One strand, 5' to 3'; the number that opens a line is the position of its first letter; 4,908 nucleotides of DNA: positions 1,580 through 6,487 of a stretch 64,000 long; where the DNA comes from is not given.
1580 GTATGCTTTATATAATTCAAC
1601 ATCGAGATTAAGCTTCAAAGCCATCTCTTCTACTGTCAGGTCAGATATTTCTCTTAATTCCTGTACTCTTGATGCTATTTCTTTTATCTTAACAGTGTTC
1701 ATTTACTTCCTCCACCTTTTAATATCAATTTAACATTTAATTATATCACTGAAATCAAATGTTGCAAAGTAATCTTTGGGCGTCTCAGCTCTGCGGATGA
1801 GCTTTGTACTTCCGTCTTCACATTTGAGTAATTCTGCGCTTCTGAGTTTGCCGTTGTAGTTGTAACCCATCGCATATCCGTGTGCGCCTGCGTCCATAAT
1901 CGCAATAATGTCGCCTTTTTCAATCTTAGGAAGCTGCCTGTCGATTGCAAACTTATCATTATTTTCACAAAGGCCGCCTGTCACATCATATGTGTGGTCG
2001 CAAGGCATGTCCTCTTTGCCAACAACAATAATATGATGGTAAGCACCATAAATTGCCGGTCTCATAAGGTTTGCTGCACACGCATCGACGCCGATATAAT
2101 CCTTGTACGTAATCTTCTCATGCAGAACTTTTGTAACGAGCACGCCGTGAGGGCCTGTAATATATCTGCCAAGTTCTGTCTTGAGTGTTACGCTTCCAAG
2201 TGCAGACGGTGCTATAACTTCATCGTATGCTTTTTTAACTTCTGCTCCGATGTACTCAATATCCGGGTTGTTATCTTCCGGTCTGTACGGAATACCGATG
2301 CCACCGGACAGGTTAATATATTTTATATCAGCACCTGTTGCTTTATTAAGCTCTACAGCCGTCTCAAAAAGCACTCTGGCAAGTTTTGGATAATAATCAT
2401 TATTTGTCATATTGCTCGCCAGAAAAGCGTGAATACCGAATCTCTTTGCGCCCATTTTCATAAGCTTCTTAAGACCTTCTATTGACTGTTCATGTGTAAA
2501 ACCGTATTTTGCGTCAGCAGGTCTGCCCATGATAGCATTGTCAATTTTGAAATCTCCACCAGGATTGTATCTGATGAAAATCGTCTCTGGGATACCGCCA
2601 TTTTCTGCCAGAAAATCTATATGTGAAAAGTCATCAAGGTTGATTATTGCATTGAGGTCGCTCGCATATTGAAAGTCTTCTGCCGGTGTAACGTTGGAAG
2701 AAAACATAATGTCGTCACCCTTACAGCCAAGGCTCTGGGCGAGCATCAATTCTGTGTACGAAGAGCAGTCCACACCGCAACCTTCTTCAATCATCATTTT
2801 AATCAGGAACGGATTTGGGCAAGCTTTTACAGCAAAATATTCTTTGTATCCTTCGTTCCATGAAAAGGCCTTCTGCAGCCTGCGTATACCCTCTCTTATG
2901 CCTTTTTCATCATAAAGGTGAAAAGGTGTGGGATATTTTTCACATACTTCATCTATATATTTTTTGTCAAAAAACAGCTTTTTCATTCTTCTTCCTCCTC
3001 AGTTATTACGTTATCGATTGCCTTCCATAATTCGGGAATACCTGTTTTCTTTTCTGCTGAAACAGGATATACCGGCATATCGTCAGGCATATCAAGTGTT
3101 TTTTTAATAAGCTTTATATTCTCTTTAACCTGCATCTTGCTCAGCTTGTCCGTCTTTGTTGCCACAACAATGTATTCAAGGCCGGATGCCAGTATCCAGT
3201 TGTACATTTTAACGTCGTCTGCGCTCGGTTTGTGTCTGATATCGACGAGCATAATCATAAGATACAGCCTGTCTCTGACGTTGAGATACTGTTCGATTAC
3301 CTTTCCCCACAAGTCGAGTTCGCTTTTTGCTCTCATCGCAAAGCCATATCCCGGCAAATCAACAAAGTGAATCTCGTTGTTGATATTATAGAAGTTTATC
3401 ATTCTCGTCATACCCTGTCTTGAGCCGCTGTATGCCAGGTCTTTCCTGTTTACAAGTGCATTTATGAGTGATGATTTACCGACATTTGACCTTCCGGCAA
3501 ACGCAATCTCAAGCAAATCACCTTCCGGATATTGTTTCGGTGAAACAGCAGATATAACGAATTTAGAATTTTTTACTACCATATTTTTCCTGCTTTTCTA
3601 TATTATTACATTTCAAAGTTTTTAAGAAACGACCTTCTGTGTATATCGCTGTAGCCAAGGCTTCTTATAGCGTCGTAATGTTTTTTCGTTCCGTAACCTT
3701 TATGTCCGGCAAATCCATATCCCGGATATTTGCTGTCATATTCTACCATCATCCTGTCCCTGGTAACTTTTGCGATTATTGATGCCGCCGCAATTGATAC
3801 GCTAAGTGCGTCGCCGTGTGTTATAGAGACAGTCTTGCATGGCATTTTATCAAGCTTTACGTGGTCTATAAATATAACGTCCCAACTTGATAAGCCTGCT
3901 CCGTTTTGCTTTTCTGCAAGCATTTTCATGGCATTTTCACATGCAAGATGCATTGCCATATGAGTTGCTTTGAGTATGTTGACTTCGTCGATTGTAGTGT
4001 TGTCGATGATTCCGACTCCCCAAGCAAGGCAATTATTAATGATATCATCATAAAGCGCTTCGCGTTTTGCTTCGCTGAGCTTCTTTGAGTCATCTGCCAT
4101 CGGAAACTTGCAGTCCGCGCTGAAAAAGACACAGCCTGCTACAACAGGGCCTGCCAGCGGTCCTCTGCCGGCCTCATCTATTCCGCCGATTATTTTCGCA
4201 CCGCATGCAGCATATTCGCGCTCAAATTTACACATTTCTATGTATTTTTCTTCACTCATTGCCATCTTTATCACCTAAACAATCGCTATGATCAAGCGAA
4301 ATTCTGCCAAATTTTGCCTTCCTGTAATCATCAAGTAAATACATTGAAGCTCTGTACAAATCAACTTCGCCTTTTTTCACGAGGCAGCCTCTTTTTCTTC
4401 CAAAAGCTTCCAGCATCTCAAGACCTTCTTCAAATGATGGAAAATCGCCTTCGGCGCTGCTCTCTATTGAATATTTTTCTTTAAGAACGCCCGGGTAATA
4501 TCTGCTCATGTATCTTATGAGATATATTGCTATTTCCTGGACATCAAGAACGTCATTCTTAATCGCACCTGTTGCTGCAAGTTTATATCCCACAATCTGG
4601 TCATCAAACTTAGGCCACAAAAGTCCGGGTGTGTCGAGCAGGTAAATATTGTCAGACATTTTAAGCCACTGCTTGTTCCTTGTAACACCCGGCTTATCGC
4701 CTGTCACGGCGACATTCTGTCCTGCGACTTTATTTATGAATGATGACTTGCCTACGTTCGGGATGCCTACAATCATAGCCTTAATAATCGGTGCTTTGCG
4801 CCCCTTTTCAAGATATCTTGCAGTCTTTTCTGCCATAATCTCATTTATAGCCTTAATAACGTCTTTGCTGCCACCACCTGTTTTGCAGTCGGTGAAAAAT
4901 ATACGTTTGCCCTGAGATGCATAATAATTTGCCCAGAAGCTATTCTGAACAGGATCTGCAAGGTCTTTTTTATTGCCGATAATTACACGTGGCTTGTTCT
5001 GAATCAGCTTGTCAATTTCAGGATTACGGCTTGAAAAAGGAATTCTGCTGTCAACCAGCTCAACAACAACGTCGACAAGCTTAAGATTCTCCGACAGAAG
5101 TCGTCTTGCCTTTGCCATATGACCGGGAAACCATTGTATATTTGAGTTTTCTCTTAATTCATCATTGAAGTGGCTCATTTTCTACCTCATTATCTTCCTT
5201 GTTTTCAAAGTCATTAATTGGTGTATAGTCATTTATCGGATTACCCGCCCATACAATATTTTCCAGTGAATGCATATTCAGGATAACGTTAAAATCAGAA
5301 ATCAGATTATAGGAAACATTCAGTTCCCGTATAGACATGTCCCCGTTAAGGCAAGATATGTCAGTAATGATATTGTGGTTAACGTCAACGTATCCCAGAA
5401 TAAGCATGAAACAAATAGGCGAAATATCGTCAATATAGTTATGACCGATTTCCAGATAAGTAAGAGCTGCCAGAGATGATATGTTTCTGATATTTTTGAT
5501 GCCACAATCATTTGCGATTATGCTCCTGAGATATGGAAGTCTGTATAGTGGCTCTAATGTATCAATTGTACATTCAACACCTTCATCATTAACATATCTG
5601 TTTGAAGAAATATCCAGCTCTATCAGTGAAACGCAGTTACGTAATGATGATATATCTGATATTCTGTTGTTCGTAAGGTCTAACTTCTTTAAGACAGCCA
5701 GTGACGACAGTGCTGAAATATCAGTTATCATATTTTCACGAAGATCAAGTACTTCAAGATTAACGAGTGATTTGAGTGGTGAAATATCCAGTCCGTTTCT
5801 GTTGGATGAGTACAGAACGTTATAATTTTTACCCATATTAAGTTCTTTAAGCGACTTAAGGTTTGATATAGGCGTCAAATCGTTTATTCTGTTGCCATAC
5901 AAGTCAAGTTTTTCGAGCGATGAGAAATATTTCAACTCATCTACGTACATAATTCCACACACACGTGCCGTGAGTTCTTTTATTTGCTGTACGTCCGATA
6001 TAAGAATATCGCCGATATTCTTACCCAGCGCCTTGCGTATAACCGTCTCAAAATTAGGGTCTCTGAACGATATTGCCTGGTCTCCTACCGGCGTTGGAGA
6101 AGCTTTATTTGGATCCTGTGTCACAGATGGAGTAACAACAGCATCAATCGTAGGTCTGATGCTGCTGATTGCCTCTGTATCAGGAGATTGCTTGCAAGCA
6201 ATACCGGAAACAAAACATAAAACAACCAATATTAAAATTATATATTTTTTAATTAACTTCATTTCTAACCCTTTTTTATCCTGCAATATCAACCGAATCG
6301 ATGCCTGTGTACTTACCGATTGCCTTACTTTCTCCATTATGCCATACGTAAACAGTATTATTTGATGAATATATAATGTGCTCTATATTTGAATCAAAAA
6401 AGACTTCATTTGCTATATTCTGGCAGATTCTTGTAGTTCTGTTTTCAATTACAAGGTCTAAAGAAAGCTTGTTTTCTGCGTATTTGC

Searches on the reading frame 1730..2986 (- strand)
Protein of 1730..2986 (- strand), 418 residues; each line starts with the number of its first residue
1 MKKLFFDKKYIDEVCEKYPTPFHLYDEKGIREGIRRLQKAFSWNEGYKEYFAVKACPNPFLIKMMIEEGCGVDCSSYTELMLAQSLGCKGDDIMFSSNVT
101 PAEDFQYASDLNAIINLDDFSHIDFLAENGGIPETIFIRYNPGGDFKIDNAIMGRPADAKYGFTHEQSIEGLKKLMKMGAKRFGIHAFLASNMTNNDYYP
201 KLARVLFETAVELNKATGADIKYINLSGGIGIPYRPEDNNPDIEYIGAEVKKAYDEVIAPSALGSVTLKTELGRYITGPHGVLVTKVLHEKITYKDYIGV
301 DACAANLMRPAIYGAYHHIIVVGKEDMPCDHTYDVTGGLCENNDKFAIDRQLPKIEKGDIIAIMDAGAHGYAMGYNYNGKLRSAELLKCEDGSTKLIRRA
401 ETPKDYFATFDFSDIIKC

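Call 34: search_protein_families(library=pfam, proteins=[window:1730-2986:-], max_evalue=0.001)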
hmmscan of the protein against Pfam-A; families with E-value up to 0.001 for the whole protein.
window:1730-2986:- (418 aa): 2 families
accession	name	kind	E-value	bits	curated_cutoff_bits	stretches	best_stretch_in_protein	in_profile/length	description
PF02784.22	Orn_Arg_deC_N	-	2.1e-31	109.6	23.4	1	30-277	4-246/247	Pyridoxal-dependent decarboxylase, pyridoxal binding domain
PF00278.28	Orn_DAP_Arg_deC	-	1.6e-19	70.4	23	1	279-367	6-95/95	Pyridoxal-dependent decarboxylase, C-terminal sheet domain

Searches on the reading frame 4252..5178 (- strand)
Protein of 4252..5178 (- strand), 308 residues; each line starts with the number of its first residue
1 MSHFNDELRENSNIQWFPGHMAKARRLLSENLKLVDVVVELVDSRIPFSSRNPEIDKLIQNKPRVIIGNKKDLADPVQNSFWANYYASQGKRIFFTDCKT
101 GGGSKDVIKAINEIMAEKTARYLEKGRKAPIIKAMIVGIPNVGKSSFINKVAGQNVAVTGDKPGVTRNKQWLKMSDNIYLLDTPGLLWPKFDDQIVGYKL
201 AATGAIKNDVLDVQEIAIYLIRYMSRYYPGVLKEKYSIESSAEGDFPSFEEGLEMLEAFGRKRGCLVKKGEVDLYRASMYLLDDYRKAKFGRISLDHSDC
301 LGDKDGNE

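Call 34: search_protein_families(library=pfam, proteins=[window:4252-5178:-], max_evalue=0.001)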
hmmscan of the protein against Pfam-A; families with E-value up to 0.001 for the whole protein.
window:4252-5178:- (308 aa): 4 families
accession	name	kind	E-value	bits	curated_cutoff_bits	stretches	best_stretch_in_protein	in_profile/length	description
PF01926.29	MMR_HSR1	-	2.6e-18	66.6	21.9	1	134-195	2-65/113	50S ribosome-binding GTPase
PF02421.24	FeoB_N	-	1.5e-07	31.5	27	1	133-186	2-57/156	Ferrous iron transport protein B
PF03193.22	RsgA_GTPase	-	2.7e-06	27.8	30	1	65-186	57-168/174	RsgA GTPase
PF00350.29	Dynamin_N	-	0.00022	21.8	27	0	136-169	3-35/168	Dynamin family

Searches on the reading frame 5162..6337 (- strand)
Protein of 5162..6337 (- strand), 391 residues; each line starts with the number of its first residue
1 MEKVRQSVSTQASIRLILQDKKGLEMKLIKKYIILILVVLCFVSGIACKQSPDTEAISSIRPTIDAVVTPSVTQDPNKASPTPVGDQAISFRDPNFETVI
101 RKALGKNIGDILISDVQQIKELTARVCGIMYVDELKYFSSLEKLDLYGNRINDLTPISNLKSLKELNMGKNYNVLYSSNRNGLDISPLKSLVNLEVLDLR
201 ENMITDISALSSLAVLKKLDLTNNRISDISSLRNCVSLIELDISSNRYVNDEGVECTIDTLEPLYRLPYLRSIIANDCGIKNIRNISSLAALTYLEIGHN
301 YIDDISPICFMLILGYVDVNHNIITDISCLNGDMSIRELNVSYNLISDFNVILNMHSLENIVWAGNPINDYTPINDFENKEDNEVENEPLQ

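Call 34: search_protein_families(library=pfam, proteins=[window:5162-6337:-], max_evalue=0.001)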
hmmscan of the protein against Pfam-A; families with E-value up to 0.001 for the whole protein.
window:5162-6337:- (391 aa): 7 families
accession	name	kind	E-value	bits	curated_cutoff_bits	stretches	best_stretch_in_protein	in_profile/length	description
PF12799.13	LRR_4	-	2.3e-29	101.2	27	4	216-249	3-36/44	Leucine Rich repeats (2 copies)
PF13855.12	LRR_8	-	8.5e-17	61.1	27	2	179-226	12-61/61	Leucine rich repeat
PF13516.12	LRR_6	-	2.7e-09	36.8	23.4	0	235-256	2-22/24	Leucine Rich repeat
PF23211.1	LRR_LRWD1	-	2.9e-05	24.3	28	1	183-277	33-121/190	Leucine-rich repeat and WD repeat-containing protein 1, LRR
PF00560.39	LRR_1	-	3.2e-05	23.7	20.6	0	216-235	2-23/23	Leucine Rich Repeat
PF23598.1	LRR_14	-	3.3e-05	23.2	40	1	138-297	69-222/353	Leucine-rich repeat region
PF23952.1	LRR_EndoS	-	0.0005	20.7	27.9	0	181-246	48-116/116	Endo-beta-N-acetylglucosaminidase EndoS LRR domain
